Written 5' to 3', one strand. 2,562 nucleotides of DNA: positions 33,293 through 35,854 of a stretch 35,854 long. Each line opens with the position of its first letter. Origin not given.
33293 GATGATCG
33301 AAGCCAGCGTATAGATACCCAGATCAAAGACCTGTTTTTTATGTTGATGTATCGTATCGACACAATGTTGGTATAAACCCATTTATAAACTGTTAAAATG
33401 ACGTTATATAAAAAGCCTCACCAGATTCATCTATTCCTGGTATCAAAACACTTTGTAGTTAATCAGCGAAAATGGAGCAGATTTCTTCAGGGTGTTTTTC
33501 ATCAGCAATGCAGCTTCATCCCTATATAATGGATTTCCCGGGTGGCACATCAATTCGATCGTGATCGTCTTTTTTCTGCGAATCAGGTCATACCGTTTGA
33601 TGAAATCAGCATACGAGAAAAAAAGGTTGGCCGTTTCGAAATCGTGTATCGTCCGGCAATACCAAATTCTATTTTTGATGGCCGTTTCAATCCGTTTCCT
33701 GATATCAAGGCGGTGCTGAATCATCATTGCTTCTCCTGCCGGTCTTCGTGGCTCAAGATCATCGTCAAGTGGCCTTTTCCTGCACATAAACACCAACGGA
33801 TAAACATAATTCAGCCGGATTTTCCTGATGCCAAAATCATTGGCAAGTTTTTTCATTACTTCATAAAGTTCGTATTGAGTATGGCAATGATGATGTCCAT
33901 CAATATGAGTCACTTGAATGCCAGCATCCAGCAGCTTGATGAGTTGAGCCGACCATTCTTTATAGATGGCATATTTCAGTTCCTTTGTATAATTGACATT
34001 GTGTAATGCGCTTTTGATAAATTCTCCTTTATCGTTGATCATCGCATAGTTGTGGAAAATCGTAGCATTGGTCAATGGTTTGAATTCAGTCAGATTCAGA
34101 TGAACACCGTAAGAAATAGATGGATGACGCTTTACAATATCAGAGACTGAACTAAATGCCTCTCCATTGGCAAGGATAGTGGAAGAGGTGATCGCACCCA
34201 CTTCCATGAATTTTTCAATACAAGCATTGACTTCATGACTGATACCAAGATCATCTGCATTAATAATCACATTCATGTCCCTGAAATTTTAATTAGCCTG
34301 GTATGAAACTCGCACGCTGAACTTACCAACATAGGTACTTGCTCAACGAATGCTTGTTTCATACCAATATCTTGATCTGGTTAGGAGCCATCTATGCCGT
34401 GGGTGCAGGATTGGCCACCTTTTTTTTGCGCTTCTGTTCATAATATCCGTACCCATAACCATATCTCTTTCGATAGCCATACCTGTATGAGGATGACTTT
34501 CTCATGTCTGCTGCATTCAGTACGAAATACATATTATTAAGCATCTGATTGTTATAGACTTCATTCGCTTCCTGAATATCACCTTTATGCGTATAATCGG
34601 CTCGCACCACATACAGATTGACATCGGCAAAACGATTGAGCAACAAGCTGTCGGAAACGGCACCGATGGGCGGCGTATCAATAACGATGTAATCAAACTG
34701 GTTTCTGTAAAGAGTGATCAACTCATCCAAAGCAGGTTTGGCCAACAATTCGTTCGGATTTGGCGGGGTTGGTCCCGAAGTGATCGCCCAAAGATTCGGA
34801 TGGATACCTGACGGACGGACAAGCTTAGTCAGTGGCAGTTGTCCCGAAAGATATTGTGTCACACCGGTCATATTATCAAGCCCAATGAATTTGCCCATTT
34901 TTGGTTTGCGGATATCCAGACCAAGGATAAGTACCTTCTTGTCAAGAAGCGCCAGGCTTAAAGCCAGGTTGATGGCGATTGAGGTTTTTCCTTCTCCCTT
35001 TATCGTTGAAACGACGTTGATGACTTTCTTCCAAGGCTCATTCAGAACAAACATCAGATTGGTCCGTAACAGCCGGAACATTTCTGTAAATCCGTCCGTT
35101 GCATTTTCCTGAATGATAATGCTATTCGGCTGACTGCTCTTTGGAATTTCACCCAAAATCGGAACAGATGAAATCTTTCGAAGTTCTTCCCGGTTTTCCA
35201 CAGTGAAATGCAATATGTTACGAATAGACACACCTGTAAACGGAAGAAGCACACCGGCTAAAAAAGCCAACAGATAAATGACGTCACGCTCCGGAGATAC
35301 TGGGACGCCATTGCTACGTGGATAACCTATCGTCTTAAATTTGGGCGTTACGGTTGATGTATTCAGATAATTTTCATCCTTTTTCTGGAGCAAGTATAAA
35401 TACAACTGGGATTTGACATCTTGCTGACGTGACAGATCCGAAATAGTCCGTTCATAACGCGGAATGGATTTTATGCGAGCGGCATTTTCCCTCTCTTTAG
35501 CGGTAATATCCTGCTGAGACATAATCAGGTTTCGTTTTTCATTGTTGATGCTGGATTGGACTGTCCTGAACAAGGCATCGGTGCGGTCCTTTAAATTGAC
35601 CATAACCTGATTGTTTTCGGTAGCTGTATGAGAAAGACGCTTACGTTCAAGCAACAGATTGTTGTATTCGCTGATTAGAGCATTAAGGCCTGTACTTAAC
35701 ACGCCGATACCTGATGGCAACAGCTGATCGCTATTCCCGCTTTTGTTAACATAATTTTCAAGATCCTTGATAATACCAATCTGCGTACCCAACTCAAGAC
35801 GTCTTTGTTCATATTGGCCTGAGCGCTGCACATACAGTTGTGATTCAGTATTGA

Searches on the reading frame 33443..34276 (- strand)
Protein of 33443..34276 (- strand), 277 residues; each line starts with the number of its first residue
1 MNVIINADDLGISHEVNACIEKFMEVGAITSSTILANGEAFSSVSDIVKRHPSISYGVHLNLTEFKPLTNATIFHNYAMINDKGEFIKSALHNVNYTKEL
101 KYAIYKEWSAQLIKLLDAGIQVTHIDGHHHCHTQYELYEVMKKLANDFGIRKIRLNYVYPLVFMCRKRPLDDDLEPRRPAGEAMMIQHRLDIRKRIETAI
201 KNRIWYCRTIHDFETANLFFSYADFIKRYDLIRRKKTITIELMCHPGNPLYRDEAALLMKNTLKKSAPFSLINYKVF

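Call 5: search_protein_families(library=pfam, proteins=[window:33443-34276:-], max_evalue=0.01)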
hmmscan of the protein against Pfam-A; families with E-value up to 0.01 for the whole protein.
window:33443-34276:- (277 aa): 2 families
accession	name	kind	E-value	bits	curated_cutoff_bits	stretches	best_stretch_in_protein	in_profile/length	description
PF04794.17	YdjC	-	1.1e-41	143.9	29.7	1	3-248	2-229/266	YdjC-like protein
PF21558.3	Pept_S41_N_bact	-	0.00067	19.9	27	1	213-242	56-85/87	Bacteroidetes, Peptidase, S41 family, N-terminal domain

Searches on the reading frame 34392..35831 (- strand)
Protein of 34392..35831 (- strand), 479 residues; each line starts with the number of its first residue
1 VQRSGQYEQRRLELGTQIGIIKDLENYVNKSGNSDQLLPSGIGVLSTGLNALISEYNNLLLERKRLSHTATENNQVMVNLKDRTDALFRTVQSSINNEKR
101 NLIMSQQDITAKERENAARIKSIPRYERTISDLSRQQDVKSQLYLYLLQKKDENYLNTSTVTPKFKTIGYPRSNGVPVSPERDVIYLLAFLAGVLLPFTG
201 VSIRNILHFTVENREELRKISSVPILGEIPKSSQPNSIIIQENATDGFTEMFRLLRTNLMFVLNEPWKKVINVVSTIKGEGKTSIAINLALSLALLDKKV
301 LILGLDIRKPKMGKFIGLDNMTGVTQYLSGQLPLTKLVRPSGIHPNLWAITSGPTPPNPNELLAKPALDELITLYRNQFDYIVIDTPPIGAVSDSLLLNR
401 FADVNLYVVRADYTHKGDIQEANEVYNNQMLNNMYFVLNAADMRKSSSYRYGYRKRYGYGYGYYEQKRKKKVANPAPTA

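Call 5: search_protein_families(library=pfam, proteins=[window:34392-35831:-], max_evalue=0.01)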
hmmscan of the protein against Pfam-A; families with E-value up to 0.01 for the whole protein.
window:34392-35831:- (479 aa): 7 families
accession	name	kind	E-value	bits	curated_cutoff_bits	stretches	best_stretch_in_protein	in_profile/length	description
PF10609.15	ParA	-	4.5e-07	30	27.1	1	268-388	3-121/246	NUBPL iron-transfer P-loop NTPase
PF13614.12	AAA_31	-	2e-06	28.3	27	1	269-389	2-128/177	AAA domain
PF01656.29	CbiA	-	2.6e-05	24.6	25.4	1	273-394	3-54/125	CobQ/CobB/MinD/ParA nucleotide binding domain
PF13807.11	GNVR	-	0.00011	22.5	27.7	1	129-205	5-81/82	G-rich domain on putative tyrosine kinase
PF09140.17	MipZ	-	0.00046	20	20.7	1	277-388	9-109/262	ATPase MipZ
PF02374.21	ArsA_ATPase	-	0.0022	17.7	24.3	0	279-306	11-38/305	Anion-transporting ATPase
PF06564.18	CBP_BcsQ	-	0.0078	16.2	21.3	0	279-304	12-37/234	Cellulose biosynthesis protein BcsQ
